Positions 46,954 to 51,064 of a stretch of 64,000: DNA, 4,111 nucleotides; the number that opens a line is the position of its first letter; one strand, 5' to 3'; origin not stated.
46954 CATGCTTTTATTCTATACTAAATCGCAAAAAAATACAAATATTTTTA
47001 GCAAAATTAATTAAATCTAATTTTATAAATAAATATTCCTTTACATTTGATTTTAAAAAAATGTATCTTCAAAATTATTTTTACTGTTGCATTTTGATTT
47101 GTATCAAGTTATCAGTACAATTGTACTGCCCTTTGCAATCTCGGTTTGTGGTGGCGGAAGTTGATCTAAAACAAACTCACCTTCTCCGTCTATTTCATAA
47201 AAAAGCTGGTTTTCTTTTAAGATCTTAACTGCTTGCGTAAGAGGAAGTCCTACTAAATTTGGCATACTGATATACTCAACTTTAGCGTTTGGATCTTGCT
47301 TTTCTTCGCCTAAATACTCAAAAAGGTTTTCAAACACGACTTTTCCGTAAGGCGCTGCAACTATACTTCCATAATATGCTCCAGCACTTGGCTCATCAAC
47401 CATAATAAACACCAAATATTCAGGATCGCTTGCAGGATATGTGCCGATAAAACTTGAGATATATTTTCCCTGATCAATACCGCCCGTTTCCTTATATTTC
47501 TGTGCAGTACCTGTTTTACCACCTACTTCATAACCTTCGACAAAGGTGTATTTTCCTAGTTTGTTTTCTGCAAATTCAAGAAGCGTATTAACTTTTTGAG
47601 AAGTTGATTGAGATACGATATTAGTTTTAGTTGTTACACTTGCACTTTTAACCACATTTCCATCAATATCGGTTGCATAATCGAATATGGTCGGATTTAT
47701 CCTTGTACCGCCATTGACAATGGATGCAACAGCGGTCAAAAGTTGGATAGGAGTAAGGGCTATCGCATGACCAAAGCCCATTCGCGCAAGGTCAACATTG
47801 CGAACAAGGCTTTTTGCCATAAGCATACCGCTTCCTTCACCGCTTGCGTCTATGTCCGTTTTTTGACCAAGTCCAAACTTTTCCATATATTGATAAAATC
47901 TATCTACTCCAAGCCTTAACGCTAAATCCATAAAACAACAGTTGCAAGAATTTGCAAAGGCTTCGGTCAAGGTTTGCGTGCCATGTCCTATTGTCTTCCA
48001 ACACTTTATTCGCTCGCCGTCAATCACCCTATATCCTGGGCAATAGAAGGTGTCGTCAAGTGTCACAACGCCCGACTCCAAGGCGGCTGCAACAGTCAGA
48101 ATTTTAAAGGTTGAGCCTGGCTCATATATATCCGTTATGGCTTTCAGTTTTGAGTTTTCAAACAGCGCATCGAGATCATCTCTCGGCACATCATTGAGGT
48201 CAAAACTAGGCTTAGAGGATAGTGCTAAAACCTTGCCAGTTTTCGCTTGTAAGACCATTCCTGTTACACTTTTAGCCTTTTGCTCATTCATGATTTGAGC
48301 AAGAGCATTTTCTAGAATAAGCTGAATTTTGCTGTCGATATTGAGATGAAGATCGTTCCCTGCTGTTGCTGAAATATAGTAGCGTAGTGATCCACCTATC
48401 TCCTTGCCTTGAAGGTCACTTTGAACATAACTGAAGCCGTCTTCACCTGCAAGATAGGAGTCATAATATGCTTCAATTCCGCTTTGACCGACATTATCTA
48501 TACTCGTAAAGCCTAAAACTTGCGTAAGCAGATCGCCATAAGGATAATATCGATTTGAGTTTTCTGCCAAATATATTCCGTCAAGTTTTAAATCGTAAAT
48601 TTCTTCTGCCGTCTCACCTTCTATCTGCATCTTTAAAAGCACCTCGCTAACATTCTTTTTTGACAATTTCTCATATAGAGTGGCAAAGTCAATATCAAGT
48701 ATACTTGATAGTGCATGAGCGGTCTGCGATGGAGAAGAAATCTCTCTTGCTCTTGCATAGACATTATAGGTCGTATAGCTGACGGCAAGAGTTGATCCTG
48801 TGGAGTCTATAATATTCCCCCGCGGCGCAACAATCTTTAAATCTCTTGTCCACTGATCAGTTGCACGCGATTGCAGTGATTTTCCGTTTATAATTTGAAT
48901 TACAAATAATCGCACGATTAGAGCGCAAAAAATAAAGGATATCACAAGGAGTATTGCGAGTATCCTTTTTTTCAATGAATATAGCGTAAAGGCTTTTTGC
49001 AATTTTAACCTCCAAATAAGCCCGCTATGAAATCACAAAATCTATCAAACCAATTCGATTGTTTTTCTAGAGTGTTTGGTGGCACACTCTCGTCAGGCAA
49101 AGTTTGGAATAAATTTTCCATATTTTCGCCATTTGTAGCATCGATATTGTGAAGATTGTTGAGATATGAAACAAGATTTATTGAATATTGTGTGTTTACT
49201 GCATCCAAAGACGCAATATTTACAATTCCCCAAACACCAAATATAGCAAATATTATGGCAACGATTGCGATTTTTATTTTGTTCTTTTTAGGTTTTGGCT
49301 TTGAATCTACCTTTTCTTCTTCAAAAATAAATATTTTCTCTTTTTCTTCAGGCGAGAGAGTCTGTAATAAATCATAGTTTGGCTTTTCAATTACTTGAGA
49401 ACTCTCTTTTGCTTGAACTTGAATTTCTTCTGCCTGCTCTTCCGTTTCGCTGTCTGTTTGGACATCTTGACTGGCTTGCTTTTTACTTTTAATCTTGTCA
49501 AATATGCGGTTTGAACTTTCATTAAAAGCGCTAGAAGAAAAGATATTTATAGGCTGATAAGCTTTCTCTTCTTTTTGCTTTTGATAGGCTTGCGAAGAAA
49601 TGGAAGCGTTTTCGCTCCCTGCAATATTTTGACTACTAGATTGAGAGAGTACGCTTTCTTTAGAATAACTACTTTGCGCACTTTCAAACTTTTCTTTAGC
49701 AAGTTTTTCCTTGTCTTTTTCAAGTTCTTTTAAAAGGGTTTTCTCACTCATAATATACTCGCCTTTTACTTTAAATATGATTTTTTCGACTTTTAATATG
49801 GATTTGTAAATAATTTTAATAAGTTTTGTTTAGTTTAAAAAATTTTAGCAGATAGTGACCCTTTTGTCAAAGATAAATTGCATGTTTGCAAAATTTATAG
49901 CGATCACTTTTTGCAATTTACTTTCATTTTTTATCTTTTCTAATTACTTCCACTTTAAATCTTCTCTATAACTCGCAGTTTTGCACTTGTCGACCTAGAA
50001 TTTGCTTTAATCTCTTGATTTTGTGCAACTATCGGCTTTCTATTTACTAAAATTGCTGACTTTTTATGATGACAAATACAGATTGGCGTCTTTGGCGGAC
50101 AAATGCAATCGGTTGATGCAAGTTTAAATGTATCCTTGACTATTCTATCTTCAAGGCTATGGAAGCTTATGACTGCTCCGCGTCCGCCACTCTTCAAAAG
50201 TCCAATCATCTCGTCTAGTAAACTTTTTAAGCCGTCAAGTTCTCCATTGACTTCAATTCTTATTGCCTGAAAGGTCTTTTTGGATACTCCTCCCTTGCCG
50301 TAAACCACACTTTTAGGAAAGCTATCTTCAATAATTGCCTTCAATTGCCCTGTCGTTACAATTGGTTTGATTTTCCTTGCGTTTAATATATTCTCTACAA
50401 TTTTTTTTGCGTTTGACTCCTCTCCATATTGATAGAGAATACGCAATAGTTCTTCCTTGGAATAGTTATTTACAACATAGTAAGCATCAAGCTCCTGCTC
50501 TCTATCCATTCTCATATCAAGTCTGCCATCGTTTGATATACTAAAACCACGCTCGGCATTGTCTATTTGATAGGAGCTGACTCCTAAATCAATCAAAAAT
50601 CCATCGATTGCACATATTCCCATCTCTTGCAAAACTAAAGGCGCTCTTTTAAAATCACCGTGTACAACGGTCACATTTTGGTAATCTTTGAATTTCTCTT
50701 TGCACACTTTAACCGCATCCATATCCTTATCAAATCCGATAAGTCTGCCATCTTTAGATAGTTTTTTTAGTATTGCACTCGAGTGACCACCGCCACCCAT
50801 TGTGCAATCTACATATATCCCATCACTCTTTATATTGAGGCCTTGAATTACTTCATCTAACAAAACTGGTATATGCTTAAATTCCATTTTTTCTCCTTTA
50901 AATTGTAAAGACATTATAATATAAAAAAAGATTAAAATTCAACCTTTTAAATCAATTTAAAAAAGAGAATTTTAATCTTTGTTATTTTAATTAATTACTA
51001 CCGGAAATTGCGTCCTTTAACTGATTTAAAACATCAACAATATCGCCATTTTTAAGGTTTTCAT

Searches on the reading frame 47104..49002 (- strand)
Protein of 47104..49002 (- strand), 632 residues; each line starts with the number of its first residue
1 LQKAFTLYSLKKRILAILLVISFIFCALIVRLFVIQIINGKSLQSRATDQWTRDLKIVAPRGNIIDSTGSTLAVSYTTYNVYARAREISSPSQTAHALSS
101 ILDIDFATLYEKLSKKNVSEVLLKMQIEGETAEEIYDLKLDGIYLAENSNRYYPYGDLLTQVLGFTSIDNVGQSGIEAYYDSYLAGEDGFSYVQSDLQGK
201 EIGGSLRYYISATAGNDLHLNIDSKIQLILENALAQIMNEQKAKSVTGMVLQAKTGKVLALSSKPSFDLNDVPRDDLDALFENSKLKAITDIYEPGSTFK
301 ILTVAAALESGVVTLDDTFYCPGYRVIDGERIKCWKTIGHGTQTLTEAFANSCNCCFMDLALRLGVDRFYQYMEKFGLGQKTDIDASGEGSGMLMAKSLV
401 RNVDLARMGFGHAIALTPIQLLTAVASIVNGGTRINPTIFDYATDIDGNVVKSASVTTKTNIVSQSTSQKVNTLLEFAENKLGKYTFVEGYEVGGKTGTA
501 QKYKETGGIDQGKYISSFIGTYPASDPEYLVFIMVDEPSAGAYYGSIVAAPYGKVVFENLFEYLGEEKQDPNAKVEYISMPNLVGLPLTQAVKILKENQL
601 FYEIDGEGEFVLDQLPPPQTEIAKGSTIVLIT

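Call 53: search_protein_families(library=pfam, proteins=[window:47104-49002:-], max_evalue=0.00001)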
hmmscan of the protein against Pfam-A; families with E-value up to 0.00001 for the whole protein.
window:47104-49002:- (632 aa): 3 families
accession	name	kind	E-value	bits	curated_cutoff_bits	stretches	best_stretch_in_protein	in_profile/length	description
PF00905.27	Transpeptidase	-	3.8e-73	246.7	22.1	1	248-554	3-295/299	Penicillin binding protein transpeptidase domain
PF03717.20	PBP_dimer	-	1.8e-24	87.6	24.4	1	57-203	2-177/180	Penicillin-binding Protein dimerisation domain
PF03793.24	PASTA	-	5.4e-10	39.5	23.2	1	579-631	2-61/64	PASTA domain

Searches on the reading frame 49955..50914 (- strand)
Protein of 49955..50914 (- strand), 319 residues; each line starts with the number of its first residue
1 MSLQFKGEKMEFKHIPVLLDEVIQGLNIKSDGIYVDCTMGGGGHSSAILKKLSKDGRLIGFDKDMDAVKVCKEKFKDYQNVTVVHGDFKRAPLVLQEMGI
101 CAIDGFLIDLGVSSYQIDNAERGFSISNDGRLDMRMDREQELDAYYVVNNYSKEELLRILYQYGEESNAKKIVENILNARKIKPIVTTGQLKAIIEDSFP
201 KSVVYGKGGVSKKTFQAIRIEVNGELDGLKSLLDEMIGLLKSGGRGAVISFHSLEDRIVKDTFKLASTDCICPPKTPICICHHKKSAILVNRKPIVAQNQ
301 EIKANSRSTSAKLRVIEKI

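Call 53: search_protein_families(library=pfam, proteins=[window:49955-50914:-], max_evalue=0.00001)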
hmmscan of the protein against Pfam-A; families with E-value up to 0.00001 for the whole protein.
window:49955-50914:- (319 aa): 1 family
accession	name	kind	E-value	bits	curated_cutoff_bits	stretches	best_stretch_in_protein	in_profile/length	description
PF01795.25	Methyltransf_5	-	3.4e-112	375.4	27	1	11-319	1-309/309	MraW methylase family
